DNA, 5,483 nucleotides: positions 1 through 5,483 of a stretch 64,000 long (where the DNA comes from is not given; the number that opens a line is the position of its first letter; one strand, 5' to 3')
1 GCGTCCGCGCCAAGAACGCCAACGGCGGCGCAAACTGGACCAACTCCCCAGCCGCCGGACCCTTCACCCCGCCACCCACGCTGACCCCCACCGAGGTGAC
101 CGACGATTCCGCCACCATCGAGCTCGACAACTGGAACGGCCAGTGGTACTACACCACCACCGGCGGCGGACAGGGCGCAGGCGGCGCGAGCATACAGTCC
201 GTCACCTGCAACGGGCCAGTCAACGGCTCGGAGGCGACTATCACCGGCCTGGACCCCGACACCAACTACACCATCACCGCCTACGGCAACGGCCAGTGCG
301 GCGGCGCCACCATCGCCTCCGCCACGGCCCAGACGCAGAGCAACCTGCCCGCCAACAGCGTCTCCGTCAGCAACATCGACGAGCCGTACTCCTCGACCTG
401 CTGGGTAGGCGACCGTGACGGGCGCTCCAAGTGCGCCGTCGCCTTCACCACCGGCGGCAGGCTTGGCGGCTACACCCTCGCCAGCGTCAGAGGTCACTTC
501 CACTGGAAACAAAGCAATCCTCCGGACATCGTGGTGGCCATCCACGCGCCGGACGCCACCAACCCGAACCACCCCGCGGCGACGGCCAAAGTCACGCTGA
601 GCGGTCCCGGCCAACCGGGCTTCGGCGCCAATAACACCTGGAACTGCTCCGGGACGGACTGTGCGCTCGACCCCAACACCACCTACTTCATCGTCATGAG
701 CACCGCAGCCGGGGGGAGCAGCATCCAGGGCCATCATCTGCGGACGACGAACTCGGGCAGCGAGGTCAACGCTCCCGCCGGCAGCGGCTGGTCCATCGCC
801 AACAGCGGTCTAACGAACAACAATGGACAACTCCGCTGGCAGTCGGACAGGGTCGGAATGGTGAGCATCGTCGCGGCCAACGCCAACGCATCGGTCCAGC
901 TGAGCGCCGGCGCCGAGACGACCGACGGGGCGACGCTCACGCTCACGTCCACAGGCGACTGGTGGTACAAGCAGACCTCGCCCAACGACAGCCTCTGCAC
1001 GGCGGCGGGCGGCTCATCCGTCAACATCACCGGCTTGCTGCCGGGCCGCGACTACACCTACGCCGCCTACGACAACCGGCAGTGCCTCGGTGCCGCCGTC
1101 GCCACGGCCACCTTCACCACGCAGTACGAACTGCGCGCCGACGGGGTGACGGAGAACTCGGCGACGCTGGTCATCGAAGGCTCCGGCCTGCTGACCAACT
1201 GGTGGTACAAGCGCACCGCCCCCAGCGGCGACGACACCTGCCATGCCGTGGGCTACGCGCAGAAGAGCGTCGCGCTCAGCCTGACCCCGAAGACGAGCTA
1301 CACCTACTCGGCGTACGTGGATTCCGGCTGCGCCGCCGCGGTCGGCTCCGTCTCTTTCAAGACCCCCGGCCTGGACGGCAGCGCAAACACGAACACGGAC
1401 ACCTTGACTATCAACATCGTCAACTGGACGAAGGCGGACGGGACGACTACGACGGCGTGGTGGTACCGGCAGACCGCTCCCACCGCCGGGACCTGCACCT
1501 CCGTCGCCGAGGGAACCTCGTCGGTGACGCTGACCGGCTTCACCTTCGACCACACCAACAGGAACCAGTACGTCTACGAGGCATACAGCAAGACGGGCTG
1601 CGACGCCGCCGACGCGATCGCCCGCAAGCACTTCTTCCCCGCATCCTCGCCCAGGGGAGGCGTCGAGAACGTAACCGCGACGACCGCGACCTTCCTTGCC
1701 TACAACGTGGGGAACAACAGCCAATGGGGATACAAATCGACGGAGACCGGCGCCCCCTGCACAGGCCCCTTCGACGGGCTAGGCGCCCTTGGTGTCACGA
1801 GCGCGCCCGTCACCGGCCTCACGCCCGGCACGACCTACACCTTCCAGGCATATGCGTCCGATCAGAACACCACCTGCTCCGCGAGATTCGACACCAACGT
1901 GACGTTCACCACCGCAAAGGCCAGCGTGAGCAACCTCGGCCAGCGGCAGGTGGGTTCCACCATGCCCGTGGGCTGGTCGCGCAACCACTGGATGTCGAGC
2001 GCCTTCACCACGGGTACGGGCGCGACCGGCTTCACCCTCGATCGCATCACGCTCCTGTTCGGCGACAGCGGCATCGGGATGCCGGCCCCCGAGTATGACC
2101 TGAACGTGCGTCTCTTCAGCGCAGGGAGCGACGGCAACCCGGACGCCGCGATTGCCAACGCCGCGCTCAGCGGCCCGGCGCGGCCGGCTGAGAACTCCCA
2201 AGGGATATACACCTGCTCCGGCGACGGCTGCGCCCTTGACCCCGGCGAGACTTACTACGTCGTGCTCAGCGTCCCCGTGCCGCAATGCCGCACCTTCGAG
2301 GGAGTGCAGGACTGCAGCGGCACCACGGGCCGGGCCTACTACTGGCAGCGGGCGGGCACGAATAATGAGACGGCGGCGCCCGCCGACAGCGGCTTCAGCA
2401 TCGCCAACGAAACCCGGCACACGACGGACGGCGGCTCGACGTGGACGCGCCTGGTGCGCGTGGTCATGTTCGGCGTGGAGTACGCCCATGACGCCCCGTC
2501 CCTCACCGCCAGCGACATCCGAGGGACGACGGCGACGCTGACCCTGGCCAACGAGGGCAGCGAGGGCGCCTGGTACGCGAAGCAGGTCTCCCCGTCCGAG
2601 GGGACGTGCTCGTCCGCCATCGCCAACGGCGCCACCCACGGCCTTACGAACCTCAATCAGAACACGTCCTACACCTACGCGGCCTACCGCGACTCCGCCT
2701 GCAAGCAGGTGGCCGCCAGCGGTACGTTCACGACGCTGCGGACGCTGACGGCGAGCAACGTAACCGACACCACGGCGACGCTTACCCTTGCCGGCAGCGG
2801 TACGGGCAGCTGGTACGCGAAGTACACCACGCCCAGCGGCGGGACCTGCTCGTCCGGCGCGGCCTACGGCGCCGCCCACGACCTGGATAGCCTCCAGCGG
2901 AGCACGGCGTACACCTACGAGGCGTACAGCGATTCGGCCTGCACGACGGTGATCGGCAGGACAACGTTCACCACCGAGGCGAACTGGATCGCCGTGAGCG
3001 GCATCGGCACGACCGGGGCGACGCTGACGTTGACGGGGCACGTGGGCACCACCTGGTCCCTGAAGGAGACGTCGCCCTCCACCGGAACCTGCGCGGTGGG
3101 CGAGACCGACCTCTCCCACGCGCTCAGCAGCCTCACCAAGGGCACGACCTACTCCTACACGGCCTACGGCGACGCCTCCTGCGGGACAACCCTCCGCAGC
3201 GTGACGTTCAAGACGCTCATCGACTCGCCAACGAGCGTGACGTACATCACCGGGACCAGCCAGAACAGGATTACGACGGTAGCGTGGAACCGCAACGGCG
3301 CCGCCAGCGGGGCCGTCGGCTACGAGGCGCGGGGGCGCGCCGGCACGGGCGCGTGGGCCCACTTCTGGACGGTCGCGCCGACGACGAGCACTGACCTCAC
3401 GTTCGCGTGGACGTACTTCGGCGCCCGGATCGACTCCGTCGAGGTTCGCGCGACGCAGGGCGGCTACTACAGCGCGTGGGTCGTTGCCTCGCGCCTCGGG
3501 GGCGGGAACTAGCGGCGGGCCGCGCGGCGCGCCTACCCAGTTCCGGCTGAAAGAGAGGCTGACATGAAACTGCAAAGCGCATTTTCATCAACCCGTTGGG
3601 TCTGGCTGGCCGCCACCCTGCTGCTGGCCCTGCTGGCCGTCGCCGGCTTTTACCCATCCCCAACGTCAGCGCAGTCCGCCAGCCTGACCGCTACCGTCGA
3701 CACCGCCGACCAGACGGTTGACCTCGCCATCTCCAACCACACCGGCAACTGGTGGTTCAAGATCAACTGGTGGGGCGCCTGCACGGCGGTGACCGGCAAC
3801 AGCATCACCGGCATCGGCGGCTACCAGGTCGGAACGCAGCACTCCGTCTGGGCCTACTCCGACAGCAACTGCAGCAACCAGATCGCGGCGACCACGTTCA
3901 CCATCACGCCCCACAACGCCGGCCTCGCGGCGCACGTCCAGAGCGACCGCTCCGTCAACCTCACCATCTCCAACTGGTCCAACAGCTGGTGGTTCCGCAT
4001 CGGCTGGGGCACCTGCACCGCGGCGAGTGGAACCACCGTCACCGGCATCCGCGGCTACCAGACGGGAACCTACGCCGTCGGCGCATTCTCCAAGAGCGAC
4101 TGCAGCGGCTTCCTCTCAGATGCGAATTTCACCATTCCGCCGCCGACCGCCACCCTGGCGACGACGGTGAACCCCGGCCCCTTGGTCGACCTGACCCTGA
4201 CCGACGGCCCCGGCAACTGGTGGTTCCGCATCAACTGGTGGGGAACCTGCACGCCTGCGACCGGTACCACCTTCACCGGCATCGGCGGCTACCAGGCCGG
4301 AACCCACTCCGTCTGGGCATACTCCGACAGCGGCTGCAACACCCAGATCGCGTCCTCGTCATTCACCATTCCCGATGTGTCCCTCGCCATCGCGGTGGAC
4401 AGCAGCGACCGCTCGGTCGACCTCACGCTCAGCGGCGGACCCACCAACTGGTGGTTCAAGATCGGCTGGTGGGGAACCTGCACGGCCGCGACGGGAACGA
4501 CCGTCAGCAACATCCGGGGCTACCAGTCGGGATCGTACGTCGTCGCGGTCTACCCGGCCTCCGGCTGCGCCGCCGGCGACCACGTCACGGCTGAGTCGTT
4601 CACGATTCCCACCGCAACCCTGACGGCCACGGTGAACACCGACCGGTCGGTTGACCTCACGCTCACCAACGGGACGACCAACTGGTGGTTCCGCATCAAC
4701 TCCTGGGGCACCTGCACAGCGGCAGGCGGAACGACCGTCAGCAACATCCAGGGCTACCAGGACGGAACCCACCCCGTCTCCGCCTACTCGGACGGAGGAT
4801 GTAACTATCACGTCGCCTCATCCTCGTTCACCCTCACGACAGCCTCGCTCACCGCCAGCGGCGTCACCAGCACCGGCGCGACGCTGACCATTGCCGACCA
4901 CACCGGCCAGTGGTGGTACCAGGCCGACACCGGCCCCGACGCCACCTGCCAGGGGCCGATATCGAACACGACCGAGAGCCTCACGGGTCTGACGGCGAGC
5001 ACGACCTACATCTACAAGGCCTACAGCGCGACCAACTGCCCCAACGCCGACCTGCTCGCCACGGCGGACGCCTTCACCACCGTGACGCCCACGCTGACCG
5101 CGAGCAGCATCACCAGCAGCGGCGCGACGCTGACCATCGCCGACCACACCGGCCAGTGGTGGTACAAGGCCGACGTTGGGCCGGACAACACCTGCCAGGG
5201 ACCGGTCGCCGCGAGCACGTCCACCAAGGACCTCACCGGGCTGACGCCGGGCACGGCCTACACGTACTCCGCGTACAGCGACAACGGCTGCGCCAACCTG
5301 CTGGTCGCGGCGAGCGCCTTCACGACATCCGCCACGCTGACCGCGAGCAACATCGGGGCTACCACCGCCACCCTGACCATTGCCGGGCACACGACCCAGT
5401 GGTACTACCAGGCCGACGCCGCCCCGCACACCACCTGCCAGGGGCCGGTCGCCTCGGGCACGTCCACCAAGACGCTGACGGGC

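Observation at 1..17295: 17-kb array of four co-oriented giant secreted repeat proteins assembled from a small set of unassigned modules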

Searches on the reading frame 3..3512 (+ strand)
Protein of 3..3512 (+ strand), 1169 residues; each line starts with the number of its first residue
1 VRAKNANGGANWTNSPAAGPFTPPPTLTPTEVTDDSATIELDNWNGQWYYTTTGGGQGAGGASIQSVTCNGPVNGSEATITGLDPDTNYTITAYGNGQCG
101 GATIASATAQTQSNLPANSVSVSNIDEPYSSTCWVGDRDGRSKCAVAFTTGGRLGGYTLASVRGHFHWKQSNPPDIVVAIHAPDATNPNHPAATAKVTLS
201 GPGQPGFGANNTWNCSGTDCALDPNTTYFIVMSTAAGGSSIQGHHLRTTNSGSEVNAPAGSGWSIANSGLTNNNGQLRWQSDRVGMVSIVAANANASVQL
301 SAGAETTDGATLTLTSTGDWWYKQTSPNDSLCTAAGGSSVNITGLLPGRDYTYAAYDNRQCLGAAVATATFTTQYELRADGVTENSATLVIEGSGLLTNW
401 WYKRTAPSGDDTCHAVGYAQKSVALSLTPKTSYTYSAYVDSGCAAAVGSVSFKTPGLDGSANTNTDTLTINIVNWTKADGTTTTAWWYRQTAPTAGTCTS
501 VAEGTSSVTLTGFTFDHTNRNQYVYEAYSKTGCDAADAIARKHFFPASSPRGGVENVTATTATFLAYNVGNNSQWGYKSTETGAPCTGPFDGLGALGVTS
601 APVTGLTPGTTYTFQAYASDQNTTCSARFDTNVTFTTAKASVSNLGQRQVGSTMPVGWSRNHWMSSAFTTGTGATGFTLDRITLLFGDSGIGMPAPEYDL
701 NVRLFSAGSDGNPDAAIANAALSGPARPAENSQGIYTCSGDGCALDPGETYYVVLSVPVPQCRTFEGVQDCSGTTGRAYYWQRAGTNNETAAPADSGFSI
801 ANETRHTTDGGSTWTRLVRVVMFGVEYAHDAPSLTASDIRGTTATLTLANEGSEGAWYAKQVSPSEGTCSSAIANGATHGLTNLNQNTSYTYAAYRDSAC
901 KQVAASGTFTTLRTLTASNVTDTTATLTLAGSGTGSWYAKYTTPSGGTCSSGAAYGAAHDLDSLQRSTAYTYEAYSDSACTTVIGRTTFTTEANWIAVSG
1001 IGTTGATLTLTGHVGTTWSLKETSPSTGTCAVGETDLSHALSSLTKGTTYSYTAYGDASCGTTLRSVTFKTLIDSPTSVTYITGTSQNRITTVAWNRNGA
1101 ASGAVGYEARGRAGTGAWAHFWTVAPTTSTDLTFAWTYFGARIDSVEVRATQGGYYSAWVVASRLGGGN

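Call 7: search_protein_families(library=pfam, proteins=[window:3-3512:+], max_evalue=0.1)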
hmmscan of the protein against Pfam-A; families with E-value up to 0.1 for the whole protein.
window:3-3512:+ (1169 aa): 3 families
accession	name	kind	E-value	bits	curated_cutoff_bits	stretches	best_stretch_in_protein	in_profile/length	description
PF00041.27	fn3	-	1.8e-05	25.3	25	0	598-622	48-72/84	Fibronectin type III domain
PF16656.11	Pur_ac_phosph_N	-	0.00029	21.8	30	1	594-629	56-89/93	Purple acid Phosphatase, N-terminal domain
PF10179.15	NDNF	-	0.016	15.7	27.3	0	602-627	92-117/127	Neuron-derived neurotrophic factor, first Fn(III) domain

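Call 9: search_protein_families(library=ncbifam, proteins=[window:3-3512:+], max_evalue=0.1)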
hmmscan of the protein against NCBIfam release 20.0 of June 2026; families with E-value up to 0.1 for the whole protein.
window:3-3512:+ (1169 aa): 1 family
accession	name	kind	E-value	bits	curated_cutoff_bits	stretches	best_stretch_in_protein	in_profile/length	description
NF041539.1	choice_anch_R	domain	5.5e-26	91.4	30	2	143-282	19-144/155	choice-of-anchor R domain-containing protein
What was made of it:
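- Closest known: Choice-of-anchor R domain-containing proteins. Same: In C the match is full length, 1-155 of 155 profile positions (call 9).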

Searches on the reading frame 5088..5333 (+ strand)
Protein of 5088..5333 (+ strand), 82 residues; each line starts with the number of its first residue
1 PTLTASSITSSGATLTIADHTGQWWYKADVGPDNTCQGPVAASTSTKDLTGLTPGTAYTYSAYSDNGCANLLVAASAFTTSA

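Call 22: search_protein_families(library=pfam, proteins=[window:5088-5333:+], max_evalue=10)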
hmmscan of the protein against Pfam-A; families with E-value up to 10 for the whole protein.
seq(82 aa): 3 families
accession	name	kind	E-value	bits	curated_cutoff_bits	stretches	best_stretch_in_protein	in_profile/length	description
PF16656.11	Pur_ac_phosph_N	-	0.0044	18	30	1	40-67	56-83/93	Purple acid Phosphatase, N-terminal domain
PF00041.27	fn3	-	0.007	17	25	1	3-67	6-71/84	Fibronectin type III domain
PF19081.6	Ig_7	-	0.47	11.2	27.3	1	9-70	14-72/84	Ig-like domain CHU_C associated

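Call 33: search_solved_structures(query=A2, max_evalue=1)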
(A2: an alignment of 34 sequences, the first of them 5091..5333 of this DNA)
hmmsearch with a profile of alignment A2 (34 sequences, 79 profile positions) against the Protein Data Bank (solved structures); distinct sequences matched with E-value up to 1: 97 (the best 60 are shown).
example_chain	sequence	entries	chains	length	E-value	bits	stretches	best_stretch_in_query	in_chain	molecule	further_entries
6xay_A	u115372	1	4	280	2.7e-05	27.2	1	24-63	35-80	Fibronectin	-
1fnf_A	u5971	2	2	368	0.00046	23.3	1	24-63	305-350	FIBRONECTIN | Isoform 1 of Fibronectin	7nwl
9p6s_C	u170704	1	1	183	0.00086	22.4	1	24-63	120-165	Fibronectin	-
4lxo_A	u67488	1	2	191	0.001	22.2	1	24-61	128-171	Fibronectin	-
6ux8_B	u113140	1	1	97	0.0024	21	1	22-61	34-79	Monobody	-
1fnh_A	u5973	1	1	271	0.0039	20.3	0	40-57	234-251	PROTEIN (FIBRONECTIN)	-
3r8q_A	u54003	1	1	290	0.0055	19.8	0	40-57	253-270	Fibronectin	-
6xax_B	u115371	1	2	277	0.01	19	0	33-63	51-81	Fibronectin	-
8gzv_B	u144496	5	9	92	0.033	17.3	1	24-63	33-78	Monobody | Mb(Ec/KpFtsZ_S1)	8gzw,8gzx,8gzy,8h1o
1fna_A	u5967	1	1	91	0.034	17.3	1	24-63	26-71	FIBRONECTIN CELL-ADHESION MODULE TYPE III-10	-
1ttf_A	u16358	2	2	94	0.037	17.2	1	24-63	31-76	FIBRONECTIN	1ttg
7ylb_F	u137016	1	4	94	0.039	17.1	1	24-62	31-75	NC2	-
3teu_A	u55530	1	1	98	0.04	17.1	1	2-61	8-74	Fibcon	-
4mmx_C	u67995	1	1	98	0.041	17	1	24-63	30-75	Fibronectin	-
2ck2_A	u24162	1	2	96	0.042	17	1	38-64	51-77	HUMAN FIBRONECTIN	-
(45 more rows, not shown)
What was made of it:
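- The profile's best 60 PDB matches are all Fn3 domains, the best being fibronectin 6xay at E = 2.7e-5 (call 33).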

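Call 64: search_protein_representatives(alignment_id=A2)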
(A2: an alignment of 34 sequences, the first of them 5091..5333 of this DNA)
Query: 34 sequences, 79 profile positions. Proteins with E-value up to 0.001 (for the whole library): 1920; up to 1e-10: 1179; up to 1e-30: 622. The best 150 are listed.
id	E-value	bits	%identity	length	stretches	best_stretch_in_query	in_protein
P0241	0.0e+00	1860.7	-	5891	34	1-74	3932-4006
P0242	0.0e+00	1679.3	-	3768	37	1-78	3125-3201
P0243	0.0e+00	1384.5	-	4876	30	1-77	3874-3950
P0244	0.0e+00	1332.7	-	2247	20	1-78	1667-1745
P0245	0.0e+00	1325.7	-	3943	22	2-78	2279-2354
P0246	0.0e+00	1244.2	-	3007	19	1-78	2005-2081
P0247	0.0e+00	1133.0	-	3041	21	1-78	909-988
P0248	0.0e+00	1104.3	-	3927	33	1-77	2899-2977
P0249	0.0e+00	1087.2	-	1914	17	2-78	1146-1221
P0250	0.0e+00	1035.4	-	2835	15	1-78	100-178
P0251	0.0e+00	1022.7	-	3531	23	2-78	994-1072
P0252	0.0e+00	1019.1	-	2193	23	1-78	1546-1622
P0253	0.0e+00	1005.1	-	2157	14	1-78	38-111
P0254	0.0e+00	993.9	-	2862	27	1-78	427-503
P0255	2.9e-287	943.6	-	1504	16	2-77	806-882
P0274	7.7e-207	685.9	-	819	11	1-77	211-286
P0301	7.4e-163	545.0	-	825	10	2-78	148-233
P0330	1.6e-131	444.6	-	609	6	2-77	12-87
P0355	3.4e-112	382.6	-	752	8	2-78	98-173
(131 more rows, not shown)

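Call 65: list_cluster_members(proteins=[P0241, P0242, P0243, P0244, P0248, P0255, P0274, P0301, P0330, P0355])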
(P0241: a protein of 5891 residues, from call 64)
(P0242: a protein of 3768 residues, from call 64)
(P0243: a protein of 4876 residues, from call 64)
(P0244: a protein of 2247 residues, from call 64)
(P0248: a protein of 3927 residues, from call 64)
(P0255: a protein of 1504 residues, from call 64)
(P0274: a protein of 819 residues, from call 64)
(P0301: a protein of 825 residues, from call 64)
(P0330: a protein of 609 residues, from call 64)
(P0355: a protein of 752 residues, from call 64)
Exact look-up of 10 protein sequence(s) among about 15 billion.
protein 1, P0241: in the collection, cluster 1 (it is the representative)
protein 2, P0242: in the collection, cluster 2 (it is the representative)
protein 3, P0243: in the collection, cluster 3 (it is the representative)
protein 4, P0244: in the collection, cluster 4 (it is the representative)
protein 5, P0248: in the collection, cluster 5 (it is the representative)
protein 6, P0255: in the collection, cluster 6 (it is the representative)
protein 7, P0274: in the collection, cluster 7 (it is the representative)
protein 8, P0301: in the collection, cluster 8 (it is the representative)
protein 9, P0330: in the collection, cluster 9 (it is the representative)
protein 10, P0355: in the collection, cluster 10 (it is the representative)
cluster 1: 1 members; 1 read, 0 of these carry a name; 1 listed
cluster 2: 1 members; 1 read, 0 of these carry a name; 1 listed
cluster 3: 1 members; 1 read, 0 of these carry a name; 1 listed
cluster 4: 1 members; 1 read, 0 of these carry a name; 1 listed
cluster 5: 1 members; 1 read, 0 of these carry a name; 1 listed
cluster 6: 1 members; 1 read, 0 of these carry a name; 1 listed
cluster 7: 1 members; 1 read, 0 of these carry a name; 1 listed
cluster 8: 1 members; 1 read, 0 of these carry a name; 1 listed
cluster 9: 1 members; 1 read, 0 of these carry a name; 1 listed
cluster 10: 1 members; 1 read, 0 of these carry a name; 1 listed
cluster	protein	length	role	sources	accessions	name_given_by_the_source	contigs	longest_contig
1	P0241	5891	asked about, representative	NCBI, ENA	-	-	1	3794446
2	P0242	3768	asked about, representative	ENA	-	-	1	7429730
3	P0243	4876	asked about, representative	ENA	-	-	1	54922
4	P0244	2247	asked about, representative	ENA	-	-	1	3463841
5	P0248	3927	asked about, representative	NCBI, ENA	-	-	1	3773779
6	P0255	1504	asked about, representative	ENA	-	-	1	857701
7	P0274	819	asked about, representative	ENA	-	-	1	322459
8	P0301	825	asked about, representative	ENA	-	-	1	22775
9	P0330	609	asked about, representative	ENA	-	-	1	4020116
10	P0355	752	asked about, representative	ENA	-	-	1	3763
